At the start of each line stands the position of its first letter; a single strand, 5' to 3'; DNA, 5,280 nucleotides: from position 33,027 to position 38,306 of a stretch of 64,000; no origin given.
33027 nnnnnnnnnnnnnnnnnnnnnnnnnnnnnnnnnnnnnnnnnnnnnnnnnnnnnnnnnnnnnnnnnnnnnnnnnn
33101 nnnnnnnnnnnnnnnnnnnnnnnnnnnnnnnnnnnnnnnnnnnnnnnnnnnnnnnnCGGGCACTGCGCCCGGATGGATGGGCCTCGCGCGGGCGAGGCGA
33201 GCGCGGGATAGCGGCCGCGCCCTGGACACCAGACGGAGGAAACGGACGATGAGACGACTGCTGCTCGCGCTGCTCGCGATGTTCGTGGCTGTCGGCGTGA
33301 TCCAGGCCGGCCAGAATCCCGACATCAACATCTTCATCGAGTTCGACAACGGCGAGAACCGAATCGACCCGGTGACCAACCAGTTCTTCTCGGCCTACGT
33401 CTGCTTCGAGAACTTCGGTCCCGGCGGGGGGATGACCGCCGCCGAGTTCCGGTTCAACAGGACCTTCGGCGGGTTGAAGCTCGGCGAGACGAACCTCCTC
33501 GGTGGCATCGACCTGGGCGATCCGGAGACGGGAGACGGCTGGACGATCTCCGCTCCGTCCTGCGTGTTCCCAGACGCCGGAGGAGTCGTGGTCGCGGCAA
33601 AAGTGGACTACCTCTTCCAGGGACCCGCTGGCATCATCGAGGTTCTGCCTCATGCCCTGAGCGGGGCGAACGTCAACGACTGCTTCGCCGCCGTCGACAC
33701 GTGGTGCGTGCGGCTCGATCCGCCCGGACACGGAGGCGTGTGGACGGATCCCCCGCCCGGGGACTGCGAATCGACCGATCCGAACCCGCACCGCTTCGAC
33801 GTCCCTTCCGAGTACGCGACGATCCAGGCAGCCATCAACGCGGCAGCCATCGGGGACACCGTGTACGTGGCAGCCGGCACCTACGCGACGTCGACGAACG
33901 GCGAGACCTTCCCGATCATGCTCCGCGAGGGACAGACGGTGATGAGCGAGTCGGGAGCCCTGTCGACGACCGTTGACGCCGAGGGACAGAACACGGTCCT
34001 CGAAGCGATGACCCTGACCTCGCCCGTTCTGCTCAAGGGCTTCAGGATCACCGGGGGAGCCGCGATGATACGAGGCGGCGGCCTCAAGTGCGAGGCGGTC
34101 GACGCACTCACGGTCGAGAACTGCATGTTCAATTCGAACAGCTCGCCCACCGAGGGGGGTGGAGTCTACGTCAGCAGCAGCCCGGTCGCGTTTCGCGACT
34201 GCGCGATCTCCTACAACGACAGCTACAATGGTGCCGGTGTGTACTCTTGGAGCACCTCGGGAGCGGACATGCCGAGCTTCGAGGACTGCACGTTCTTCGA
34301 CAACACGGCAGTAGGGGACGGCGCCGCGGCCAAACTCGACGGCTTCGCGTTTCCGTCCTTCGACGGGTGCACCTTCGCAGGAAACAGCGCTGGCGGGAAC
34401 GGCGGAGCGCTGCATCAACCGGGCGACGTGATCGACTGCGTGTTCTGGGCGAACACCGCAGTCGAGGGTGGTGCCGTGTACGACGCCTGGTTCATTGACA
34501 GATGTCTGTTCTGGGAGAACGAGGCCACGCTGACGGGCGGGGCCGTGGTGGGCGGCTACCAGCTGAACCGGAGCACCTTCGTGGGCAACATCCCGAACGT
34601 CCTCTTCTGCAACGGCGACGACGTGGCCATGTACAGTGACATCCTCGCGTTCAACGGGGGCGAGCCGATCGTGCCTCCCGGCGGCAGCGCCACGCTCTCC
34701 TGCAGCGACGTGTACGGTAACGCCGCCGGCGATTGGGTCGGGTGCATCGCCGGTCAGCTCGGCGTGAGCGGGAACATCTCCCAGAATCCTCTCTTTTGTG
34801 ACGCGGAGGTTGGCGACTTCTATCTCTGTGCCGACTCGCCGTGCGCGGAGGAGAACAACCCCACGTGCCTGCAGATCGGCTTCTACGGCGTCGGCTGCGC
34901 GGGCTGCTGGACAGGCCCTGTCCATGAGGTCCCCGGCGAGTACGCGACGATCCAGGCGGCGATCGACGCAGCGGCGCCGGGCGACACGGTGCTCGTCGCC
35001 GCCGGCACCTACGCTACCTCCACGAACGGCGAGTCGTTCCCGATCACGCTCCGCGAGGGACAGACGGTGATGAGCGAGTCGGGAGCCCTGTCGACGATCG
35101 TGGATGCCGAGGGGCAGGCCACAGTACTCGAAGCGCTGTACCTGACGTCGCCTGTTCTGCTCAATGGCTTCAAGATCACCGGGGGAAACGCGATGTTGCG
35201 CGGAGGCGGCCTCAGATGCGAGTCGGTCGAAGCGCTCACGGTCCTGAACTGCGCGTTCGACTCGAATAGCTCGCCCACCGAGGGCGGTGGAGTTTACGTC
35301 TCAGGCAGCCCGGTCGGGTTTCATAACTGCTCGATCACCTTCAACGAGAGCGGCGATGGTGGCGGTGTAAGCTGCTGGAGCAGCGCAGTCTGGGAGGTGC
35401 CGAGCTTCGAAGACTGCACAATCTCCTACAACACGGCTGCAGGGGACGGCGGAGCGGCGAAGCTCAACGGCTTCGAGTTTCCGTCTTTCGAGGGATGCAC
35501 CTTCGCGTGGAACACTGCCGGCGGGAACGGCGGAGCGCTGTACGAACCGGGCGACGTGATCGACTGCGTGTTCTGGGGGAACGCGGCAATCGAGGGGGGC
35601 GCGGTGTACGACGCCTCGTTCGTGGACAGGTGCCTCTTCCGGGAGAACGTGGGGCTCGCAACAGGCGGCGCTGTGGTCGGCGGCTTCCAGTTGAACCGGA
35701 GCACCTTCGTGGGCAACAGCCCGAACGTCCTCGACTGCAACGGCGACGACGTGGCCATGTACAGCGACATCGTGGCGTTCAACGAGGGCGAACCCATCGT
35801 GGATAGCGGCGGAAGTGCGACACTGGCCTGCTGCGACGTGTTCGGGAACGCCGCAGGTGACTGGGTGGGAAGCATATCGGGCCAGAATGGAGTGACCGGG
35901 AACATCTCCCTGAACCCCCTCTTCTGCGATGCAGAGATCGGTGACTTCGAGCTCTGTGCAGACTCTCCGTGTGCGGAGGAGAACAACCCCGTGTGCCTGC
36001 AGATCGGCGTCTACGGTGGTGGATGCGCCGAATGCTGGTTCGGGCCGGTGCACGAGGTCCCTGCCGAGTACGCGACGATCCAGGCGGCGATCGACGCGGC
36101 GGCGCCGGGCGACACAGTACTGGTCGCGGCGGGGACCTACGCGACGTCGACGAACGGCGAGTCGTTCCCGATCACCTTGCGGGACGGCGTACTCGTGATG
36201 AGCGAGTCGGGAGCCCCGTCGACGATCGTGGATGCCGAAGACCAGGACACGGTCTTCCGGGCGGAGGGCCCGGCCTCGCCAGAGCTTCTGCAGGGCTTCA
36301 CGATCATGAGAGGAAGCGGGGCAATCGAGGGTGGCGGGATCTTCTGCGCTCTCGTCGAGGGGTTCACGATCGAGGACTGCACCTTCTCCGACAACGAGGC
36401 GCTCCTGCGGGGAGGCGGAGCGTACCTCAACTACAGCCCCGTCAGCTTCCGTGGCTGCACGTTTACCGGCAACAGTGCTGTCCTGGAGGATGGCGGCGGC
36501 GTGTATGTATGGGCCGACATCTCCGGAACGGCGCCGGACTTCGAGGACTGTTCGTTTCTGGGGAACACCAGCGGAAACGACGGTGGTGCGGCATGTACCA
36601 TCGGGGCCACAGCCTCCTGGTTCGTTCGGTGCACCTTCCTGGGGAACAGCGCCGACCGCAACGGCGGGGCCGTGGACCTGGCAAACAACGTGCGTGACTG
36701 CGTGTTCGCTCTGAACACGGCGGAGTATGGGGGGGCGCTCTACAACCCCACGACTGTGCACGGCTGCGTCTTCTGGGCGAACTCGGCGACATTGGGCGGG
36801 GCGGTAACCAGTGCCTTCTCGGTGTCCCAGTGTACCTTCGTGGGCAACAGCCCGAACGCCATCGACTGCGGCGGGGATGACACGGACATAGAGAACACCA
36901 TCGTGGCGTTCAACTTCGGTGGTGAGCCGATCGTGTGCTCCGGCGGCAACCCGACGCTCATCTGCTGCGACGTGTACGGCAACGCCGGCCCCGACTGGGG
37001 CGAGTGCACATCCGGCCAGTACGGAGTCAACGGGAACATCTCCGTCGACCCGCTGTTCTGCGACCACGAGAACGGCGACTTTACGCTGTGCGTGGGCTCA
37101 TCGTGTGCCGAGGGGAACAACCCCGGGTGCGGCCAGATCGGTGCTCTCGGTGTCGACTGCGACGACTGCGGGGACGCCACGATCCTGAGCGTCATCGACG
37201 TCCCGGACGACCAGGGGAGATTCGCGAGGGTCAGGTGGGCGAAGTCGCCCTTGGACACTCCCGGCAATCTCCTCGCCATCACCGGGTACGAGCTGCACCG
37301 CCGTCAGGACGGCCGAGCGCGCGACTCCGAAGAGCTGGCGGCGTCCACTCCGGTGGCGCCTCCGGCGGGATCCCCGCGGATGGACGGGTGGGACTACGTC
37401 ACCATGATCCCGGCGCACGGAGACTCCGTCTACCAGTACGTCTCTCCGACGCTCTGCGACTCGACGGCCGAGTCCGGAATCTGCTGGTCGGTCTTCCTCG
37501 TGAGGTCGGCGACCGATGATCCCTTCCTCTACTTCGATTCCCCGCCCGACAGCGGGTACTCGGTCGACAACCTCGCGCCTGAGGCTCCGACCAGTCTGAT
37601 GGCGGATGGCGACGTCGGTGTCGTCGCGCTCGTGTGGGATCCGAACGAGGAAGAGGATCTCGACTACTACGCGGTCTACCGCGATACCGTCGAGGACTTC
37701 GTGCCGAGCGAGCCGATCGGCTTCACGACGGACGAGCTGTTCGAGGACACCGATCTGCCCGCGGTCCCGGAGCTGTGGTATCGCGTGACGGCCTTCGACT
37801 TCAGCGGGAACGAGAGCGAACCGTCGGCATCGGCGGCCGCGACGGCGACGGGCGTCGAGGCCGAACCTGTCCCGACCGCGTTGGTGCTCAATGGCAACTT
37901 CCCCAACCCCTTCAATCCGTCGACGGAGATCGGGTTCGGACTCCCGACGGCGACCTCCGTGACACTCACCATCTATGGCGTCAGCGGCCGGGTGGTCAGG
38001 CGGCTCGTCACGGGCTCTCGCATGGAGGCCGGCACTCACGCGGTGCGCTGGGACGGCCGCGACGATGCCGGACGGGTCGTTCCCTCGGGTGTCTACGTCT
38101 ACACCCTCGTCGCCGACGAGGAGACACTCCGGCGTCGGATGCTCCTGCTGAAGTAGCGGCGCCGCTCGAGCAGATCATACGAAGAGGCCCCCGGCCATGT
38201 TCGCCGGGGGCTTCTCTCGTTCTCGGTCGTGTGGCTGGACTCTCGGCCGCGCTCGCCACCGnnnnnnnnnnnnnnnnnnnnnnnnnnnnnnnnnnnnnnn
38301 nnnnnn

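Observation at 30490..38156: Two giant T9SS-type secreted beta-helix proteins whose N- and C-terminal regions are near-identical at DNA level; the second contains three ~1.13-kb tandem repeats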

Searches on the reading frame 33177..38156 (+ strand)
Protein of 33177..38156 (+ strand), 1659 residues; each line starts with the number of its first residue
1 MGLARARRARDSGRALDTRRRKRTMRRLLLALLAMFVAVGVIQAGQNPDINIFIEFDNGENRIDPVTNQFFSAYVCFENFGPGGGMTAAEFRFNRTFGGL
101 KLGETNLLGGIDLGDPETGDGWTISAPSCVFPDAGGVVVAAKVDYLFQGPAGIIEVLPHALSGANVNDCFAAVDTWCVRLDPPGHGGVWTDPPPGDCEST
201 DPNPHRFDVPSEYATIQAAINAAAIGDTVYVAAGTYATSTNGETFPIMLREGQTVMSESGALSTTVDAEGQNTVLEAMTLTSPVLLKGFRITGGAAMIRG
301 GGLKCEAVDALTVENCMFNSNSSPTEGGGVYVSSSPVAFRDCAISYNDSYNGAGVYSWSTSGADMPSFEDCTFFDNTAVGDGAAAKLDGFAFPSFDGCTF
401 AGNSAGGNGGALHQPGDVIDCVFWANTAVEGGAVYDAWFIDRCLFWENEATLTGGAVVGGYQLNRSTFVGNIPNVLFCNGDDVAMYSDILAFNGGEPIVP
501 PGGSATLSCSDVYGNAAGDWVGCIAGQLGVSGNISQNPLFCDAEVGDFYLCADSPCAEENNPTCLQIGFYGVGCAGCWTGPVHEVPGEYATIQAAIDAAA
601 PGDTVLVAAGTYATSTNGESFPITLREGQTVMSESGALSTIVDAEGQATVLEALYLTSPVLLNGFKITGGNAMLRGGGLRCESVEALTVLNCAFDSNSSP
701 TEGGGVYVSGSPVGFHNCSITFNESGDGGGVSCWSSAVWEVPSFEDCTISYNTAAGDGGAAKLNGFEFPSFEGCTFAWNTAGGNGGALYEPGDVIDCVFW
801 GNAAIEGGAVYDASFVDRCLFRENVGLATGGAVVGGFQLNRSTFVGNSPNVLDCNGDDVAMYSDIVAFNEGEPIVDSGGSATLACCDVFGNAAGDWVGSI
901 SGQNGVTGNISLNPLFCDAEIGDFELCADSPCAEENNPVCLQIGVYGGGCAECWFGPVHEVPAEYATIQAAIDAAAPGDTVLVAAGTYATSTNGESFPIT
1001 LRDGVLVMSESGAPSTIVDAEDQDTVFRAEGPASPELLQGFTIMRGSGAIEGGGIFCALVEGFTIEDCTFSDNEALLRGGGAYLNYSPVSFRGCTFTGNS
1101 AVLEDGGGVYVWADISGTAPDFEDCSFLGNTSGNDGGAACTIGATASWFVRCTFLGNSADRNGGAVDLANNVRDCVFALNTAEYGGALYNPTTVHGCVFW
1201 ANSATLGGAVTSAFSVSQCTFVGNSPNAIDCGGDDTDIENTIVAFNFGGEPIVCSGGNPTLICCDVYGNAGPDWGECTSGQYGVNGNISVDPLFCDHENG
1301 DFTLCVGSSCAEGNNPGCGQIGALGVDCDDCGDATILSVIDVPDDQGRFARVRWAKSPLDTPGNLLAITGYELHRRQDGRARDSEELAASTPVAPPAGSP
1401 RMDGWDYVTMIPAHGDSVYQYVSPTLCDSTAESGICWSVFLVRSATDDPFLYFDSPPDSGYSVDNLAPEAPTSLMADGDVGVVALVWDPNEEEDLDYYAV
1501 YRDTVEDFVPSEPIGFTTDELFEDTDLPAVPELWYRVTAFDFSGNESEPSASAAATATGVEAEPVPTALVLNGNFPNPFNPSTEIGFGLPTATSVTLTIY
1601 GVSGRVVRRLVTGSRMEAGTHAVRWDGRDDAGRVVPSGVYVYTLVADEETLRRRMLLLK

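Call 4: search_protein_families(library=pfam, proteins=[window:33177-38156:+], max_evalue=0.01)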
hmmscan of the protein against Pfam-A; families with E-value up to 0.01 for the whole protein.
window:33177-38156:+ (1659 aa): 6 families
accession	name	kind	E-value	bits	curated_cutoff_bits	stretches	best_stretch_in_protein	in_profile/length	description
PF07602.17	DUF1565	-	2.5e-21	76.6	20.3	3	965-1010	15-59/257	Protein of unknown function (DUF1565)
PF02415.23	Chlam_PMP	-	1.1e-13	50.3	20.6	0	398-413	2-17/19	Chlamydia polymorphic membrane protein (Chlamydia_PMP) repeat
PF13860.13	FlgD_ig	-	1.4e-10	41.5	27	1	1591-1647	21-76/79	FlgD Ig-like domain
PF17161.10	DUF5123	-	7.7e-08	33.9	35.1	0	1215-1304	2-98/113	Domain of unknown function (DUF5123)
PF12852.13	Cupin_6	-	0.0023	18.2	26.7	0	974-1035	30-92/183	Cupin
PF01455.23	HupF_HypC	-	0.0054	17.3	28.5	0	594-611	30-48/65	HupF/HypC family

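Call 5: search_protein_families(library=ncbifam, proteins=[window:33177-38156:+], max_evalue=0.01)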
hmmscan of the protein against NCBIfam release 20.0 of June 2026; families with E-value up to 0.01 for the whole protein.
window:33177-38156:+ (1659 aa): 10 families
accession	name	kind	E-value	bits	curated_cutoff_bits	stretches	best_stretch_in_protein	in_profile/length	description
NF047854.1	LIC10774_subfam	equivalog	1.1e-20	73.8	380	3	963-1013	78-127/358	LIC10774/LIC10365 family surface protein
TIGR01376.1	POMP_repeat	repeat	1.4e-13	50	15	0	398-412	5-19/28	polymorphic outer membrane protein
TIGR04247.1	NosD_copper_fam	subfamily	3e-13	49.1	300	2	968-1112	1-133/377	nitrous oxide reductase family maturation protein NosD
NF005176.1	PRK06655.1-1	equivalog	2.8e-07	30.6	230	1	1591-1647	95-150/197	flagellar hook assembly protein FlgD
NF033707.1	T9SS_sortase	equivalog_domain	5.5e-07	27.6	420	1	1573-1647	1000-1078/1095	type IX secretion system sortase PorU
NF009276.0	PRK12633.1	equivalog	6.7e-06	26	383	1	1582-1647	117-182/234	flagellar basal body rod modification protein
TIGR04183.1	Por_Secre_tail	domain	0.00014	21.8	23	1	1575-1655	2-69/72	T9SS type A sorting domain-containing protein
NF009452.0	PRK12812.1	equivalog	0.00064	19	258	1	1593-1644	152-204/289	flagellar basal body rod modification protein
NF009453.0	PRK12813.1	equivalog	0.0017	17.9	264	1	1591-1644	122-171/223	flagellar basal body rod modification protein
NF001534.0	PRK00364.2-5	equivalog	0.0061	16.5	120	0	601-646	34-78/94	co-chaperone GroES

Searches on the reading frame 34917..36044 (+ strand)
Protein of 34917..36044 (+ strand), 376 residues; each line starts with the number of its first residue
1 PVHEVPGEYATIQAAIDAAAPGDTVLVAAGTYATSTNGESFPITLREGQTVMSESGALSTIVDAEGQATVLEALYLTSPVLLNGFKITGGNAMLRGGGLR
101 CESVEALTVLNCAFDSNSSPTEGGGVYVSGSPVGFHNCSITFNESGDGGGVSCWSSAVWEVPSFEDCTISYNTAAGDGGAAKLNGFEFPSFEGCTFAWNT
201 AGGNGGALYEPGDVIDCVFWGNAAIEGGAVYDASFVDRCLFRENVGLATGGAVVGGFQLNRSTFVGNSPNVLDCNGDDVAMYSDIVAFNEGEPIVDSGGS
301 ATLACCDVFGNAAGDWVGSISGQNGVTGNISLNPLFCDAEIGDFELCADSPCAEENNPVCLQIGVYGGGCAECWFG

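Call 16: search_protein_families(library=pfam, proteins=[window:34917-36044:+], max_evalue=1)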
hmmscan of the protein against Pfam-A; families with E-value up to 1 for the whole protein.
seq(376 aa): 4 families
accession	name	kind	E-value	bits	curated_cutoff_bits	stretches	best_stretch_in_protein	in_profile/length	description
PF07602.17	DUF1565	-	2.2e-07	30.9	20.3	1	9-54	15-59/257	Protein of unknown function (DUF1565)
PF02415.23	Chlam_PMP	-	0.00016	22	20.6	2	166-180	1-15/19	Chlamydia polymorphic membrane protein (Chlamydia_PMP) repeat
PF01455.23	HupF_HypC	-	0.013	16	28.5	0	14-31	30-48/65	HupF/HypC family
PF02699.20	YajC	-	0.15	12.4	28.2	0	44-71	34-61/78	Preprotein translocase subunit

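Call 51: search_protein_families(library=ncbifam, proteins=[window:34917-36044:+], max_evalue=0.1)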
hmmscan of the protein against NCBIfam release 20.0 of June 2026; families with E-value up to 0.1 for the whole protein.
window:34917-36044:+ (376 aa): 3 families
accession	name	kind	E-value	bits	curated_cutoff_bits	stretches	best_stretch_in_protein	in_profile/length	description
NF047854.1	LIC10774_subfam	equivalog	1.3e-06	27.6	380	1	9-54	80-124/358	LIC10774/LIC10365 family surface protein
TIGR01376.1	POMP_repeat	repeat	1.7e-06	27.6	15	0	113-130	6-23/28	polymorphic outer membrane protein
TIGR04247.1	NosD_copper_fam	subfamily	0.00041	19.1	300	1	12-156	1-135/377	nitrous oxide reductase family maturation protein NosD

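Call 52: search_solved_structures(query=A3, max_evalue=1)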
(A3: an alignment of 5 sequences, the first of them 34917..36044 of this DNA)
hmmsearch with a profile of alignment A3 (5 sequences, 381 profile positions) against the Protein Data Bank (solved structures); distinct sequences matched with E-value up to 1: 3.
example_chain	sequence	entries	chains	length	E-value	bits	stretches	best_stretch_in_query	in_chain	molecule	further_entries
2pyg_A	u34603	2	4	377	0.0023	20.3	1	8-61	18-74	Poly(beta-D-mannuronate) C5 epimerase 4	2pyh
7dmk_A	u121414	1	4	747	0.046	16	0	10-33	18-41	BcAlyPL6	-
4c7l_A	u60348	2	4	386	0.73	12.1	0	110-174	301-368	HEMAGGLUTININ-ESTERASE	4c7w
